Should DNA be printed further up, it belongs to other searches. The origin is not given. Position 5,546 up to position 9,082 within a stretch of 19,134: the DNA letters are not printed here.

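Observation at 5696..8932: RTX/CHRD-motif giant protein with a signal-peptide-like N-terminus and a second TM helix, directly upstream of a PrtD-type T1SS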

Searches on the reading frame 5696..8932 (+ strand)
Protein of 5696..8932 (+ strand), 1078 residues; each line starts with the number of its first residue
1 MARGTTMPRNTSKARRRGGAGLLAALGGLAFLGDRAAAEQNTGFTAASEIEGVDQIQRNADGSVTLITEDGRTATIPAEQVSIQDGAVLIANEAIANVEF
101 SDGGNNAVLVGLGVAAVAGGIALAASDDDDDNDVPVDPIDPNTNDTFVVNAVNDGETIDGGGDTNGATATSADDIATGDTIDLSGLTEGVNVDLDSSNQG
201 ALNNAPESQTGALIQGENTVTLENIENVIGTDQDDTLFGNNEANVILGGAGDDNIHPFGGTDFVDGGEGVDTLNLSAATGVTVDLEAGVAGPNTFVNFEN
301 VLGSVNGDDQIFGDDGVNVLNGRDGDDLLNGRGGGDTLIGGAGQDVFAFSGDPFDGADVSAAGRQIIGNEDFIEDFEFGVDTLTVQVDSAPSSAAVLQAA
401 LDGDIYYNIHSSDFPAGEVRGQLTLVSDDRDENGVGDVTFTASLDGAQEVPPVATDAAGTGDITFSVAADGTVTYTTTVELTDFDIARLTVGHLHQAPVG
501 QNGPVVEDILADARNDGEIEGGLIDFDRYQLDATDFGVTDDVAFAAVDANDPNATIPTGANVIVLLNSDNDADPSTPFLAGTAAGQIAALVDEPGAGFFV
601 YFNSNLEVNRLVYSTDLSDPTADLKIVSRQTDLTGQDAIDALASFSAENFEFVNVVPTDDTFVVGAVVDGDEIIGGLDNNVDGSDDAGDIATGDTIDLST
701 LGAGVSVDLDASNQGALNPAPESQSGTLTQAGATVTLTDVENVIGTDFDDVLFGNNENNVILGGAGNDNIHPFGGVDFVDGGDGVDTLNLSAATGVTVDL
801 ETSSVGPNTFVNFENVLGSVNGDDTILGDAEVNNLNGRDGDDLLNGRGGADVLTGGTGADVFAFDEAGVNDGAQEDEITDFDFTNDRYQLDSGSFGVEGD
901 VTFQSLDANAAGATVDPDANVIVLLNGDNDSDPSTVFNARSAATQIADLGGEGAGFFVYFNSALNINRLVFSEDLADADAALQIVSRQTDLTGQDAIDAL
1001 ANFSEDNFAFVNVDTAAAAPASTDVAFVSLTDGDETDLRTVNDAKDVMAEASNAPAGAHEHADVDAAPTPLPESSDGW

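Call 5: search_protein_families(library=pfam, proteins=[window:5696-8932:+], max_evalue=0.01)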
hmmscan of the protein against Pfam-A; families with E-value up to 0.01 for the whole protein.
window:5696-8932:+ (1078 aa): 3 families
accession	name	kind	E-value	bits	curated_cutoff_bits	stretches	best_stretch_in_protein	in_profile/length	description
PF07452.17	CHRD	-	2.9e-20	73.7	24.1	2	440-516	1-73/117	CHRD domain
PF00353.25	HemolysinCabind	-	1.4e-12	47.7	23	6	744-771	1-28/36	RTX calcium-binding nonapeptide repeat (4 copies)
PF02863.23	Arg_repressor_C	-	0.00059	20.1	25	0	812-827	35-50/68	Arginine repressor, C-terminal domain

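Call 6: search_protein_families(library=ncbifam, proteins=[window:5696-8932:+], max_evalue=0.01)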
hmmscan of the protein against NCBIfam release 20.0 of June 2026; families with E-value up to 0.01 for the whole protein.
window:5696-8932:+ (1078 aa): 9 families
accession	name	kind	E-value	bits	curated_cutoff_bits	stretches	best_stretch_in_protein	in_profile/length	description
NF035945.1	Zn_serralysin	subfamily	7.9e-31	107.7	500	4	811-899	317-404/462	serralysin family metalloprotease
NF053766.1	ZapA_metallo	exception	5.1e-19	68.7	940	3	170-290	283-382/483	ZapA family metalloprotease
NF033943.0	RTX_toxin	subfamily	1.1e-15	57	1000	2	734-895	663-827/930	RTX family hemolysin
NF052454.1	BtaGlycanEglC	equivalog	2.2e-14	53.2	700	4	812-896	90-167/459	endo-1,3-1,4-beta-glycanase EglC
NF046115.1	Ca_rpt_SMc04171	equivalog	1.4e-13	50.9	625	4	814-927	441-550/574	SMc04171 family calcium-binding repeat protein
NF050046.1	PueAB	exception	4.2e-12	45.3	670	2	743-793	372-422/616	polyurethane esterase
NF033203.1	entero_EhxA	exception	2.6e-08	32.5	2000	2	739-862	701-822/997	enterohemolysin EhxA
NF053582.1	motif_MiiA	domain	5.8e-07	29.1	24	1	59-80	4-25/27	MiiA motif-containing surface protein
NF051884.1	ProteaseSapA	equivalog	0.0032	16.2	1200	1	174-301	278-399/644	protease SapA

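Call 13: find_homologous_proteins(query=window:5696-8932:+, max_evalue=1e-10)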
Query window:5696-8932:+ (1078 aa): 831 proteins with E <= 1e-10 among 8000 candidates; the best 120 are listed.
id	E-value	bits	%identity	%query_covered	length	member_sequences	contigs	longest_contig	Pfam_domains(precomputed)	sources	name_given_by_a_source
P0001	0.0e+0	2255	100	99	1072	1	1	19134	PF07452.18,PF00353.26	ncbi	-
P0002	0.0e+0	1482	64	42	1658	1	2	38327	PF07452.18,PF17963.8,PF00028.24,PF00353.26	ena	-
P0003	0.0e+0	1234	67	12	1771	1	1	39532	PF17963.8,PF00028.24,PF00353.26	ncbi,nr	ncbi:MAG: hypothetical protein JHD35_13895, partial [Sphingopyxis sp.]|nr:hypothetical protein [Sphi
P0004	0.0e+0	1229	63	26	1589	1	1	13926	PF07452.18,PF17963.8,PF00028.24,PF00353.26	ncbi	ncbi:MAG: CHRD domain-containing protein [Pseudomonadota bacterium]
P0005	0.0e+0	1225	70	47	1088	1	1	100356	PF00353.26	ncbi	-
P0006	0.0e+0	1175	64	33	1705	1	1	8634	PF07452.18,PF02469.28,PF00028.24,PF00353.26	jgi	-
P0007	0.0e+0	1141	56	32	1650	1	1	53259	PF07452.18,PF17963.8,PF00028.24,PF00353.26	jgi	jgi:Ca2+-binding RTX toxin-like protein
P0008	0.0e+0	1016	63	26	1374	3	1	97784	PF14054.12,PF07452.18,PF00028.24,PF00353.26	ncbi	ncbi:MAG: CHRD domain-containing protein [Pseudomonadota bacterium]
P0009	9.2e-254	863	62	32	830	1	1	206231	PF07452.18,PF00353.26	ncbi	ncbi:MAG: CHRD domain-containing protein, partial [Pseudomonadota bacterium]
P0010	1.2e-251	856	69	45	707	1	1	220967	PF00353.26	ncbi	ncbi:MAG: calcium-binding protein [Pseudomonadota bacterium]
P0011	3.7e-224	765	69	31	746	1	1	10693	PF00353.26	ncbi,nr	ncbi:MAG: hypothetical protein F6K30_11450 [Cyanothece sp. SIO2G6]|nr:hypothetical protein [Cyanothe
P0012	2.4e-217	742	58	32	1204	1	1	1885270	PF07452.18,PF00028.24,PF00353.26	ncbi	-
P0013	9.0e-217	740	66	45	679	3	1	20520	PF00353.26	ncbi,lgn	ncbi:MAG: hypothetical protein AAF865_10560 [Pseudomonadota bacterium]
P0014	1.4e-213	730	65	15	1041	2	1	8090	PF07452.18,PF17963.8,PF00028.24,PF00353.26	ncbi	ncbi:MAG: CHRD domain-containing protein, partial [Pseudomonadota bacterium]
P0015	1.9e-212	726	61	35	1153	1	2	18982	PF07452.18,PF00353.26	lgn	-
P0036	6.8e-128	446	54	31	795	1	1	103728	PF00353.26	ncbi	ncbi:MAG: beta strand repeat-containing protein [Parvularculaceae bacterium]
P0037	3.8e-125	437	34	64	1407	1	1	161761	PF07452.18,PF00353.26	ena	-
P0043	3.5e-116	407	50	17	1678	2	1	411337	PF00353.26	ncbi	ncbi:MAG: calcium-binding protein [Pseudomonadota bacterium]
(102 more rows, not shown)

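Call 23: find_encoding_contigs(protein=P0005, flank=10000, max_places=2)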
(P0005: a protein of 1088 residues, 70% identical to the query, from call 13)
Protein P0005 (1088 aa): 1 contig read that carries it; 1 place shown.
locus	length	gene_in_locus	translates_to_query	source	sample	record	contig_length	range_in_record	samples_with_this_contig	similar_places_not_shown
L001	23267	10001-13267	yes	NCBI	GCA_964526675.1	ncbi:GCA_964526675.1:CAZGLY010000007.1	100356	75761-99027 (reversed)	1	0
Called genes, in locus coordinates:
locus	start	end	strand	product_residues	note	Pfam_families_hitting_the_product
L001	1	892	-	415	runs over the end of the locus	PF13439:Glyco_transf_4, PF13579:Glyco_trans_4_4, PF00534:Glycos_transf_1, PF13692:Glyco_trans_1_4, PF13524:Glyco_trans_1_2, PF20706:GT4-conflict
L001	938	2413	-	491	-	PF13579:Glyco_trans_4_4 (weak), PF13439:Glyco_transf_4, PF00534:Glycos_transf_1, PF13692:Glyco_trans_1_4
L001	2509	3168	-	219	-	PF00005:ABC_tran, PF13304:AAA_21 (faint)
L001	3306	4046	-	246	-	PF01061:ABC2_membrane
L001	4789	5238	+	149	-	PF20066:Glyoxalase_8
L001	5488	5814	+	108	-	-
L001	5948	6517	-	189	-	PF03886:ABC_trans_aux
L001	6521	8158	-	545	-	PF02470:MlaD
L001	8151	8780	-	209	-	PF04403:PqiA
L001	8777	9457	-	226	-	PF04403:PqiA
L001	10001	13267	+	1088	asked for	PF00353:HemolysinCabind (weak)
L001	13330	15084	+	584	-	PF00664:ABC_membrane (weak), PF00005:ABC_tran, PF13304:AAA_21 (faint)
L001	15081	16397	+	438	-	PF25919:BSH_CusB (faint), PF25984:BSH_YknX (weak), PF25994:HH_AprE, PF26002:Beta-barrel_AprE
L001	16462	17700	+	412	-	PF02321:OEP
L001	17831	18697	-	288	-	-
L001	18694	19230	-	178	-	PF04542:Sigma70_r2 (weak), PF22029:PhyR_sigma2, PF07638:Sigma70_ECF (faint), PF08281:Sigma70_r4_2, PF04545:Sigma70_r4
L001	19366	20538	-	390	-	PF00144:Beta-lactamase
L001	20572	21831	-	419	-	-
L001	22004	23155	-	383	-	PF02771:Acyl-CoA_dh_N, PF02770:Acyl-CoA_dh_M, PF00441:Acyl-CoA_dh_1, PF08028:Acyl-CoA_dh_2, PF22924:ACOX_C_alpha1 (weak)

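Call 24: find_encoding_contigs(protein=P0012, flank=10000, max_places=2)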
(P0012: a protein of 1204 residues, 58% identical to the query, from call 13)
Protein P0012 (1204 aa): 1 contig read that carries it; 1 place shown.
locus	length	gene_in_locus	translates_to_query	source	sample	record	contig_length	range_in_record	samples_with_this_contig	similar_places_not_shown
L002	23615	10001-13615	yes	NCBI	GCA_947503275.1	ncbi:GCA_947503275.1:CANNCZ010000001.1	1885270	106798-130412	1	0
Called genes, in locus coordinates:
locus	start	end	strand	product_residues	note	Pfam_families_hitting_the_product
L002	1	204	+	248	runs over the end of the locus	PF02358:Trehalose_PPase, PF08282:Hydrolase_3 (faint)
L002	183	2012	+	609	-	PF19291:TREH_N (weak), PF00723:Glyco_hydro_15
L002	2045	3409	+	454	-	PF00982:Glyco_transf_20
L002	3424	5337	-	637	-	PF00990:GGDEF, PF00563:EAL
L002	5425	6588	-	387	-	PF00082:Peptidase_S8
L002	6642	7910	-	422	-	PF13372:Alginate_exp (weak)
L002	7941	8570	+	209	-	-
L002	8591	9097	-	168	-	PF04542:Sigma70_r2, PF08281:Sigma70_r4_2, PF04545:Sigma70_r4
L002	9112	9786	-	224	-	PF04542:Sigma70_r2, PF22029:PhyR_sigma2, PF07638:Sigma70_ECF (faint), PF08281:Sigma70_r4_2, PF04545:Sigma70_r4, PF22233:PhyR_sigma-like (weak)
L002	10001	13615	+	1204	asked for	PF00028:Cadherin (weak), PF00353:HemolysinCabind (weak), PF07452:CHRD, PF00353:HemolysinCabind (weak)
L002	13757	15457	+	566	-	PF00664:ABC_membrane (faint), PF00005:ABC_tran, PF13304:AAA_21 (faint)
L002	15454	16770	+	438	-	PF25919:BSH_CusB (faint), PF25973:BSH_CzcB (faint), PF25994:HH_AprE, PF26002:Beta-barrel_AprE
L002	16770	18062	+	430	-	PF02321:OEP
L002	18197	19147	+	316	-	PF00515:TPR_1 (faint), PF07719:TPR_2 (faint), PF12895:ANAPC3 (faint), PF13174:TPR_6 (faint), PF13432:TPR_16, PF14559:TPR_19 (weak), PF13432:TPR_16, PF14559:TPR_19 (weak), +8 more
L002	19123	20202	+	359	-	-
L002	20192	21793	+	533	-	PF00561:Abhydrolase_1, PF12697:Abhydrolase_6, PF12146:Hydrolase_4, PF03096:Ndr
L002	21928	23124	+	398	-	PF16261:DUF4915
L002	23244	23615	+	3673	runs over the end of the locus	-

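Call 35: find_encoding_contigs(protein=P0037, flank=10000, max_places=1)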
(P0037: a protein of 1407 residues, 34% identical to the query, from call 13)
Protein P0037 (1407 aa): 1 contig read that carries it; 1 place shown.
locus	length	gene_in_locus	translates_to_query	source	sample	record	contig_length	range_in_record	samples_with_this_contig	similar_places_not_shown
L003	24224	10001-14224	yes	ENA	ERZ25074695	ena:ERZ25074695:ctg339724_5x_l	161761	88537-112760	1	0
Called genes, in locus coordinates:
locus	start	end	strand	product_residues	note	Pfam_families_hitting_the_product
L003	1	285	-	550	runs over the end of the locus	-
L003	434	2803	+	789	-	-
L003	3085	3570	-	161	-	-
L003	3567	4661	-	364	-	PF01582:TIR (weak), PF13676:TIR_2, PF08238:Sel1 (faint)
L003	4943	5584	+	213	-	PF13610:DDE_Tnp_IS240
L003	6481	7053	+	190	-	PF00300:His_Phos_1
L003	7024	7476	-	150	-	PF04828:GFA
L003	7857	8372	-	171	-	PF00702:Hydrolase, PF13419:HAD_2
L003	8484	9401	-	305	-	PF00753:Lactamase_B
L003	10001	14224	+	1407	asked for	PF00353:HemolysinCabind, PF07452:CHRD, PF00353:HemolysinCabind (weak), PF07452:CHRD, PF00353:HemolysinCabind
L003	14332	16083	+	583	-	PF00664:ABC_membrane, PF00005:ABC_tran, PF13304:AAA_21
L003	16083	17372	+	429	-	PF25984:BSH_YknX (faint), PF25994:HH_AprE, PF26002:Beta-barrel_AprE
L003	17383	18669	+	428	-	PF02321:OEP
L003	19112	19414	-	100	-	-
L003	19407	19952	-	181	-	PF04542:Sigma70_r2, PF08281:Sigma70_r4_2, PF04545:Sigma70_r4 (weak)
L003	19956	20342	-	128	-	PF19762:DUF6249 (weak)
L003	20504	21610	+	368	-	PF00144:Beta-lactamase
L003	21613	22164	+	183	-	-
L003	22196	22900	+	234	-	PF13610:DDE_Tnp_IS240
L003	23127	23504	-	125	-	-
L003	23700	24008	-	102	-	-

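Call 36: find_encoding_contigs(protein=P0043, flank=10000, max_places=1)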
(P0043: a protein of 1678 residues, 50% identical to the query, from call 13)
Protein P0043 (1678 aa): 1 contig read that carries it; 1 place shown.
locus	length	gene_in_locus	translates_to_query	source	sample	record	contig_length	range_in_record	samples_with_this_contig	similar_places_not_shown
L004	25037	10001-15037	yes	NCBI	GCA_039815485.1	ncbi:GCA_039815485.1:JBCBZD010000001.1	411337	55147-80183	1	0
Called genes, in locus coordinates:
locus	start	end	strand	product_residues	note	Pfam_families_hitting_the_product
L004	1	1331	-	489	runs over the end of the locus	PF01656:CbiA, PF13500:AAA_26, PF07685:GATase_3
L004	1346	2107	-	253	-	PF02463:SMC_N (faint), PF00005:ABC_tran, PF13304:AAA_21 (faint)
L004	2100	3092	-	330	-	PF01032:FecCD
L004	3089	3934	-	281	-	PF01497:Peripla_BP_2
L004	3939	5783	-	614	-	PF07715:Plug, PF00593:TonB_dep_Rec_b-barrel, PF14905:OMP_b-brl_3 (faint)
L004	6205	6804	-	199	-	PF02572:CobA_CobO_BtuR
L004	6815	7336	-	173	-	PF00300:His_Phos_1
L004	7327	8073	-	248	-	PF02654:CobS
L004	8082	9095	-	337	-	PF02277:DBI_PRT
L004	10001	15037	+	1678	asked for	PF00353:HemolysinCabind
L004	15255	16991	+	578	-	PF00664:ABC_membrane, PF00005:ABC_tran, PF02463:SMC_N (faint), PF13304:AAA_21 (weak)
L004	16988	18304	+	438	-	PF25994:HH_AprE, PF26002:Beta-barrel_AprE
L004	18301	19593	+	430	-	PF02321:OEP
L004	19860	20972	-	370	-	PF00070:Pyr_redox (faint), PF00890:FAD_binding_2 (faint), PF01266:DAO, PF07992:Pyr_redox_2 (weak), PF13450:NAD_binding_8 (weak)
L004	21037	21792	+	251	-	PF14559:TPR_19 (faint), PF21033:RMD1-3 (weak), PF23914:TPR_CcmH_CycH (faint), PF13431:TPR_17 (faint)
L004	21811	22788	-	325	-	PF07992:Pyr_redox_2, PF13241:NAD_binding_7 (faint), PF00890:FAD_binding_2 (faint), PF01266:DAO (faint), PF12831:FAD_oxidored (faint), PF13738:Pyr_redox_3, PF00070:Pyr_redox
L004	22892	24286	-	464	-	PF00224:PK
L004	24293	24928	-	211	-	PF01081:Aldolase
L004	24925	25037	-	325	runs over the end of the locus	PF02685:Glucokinase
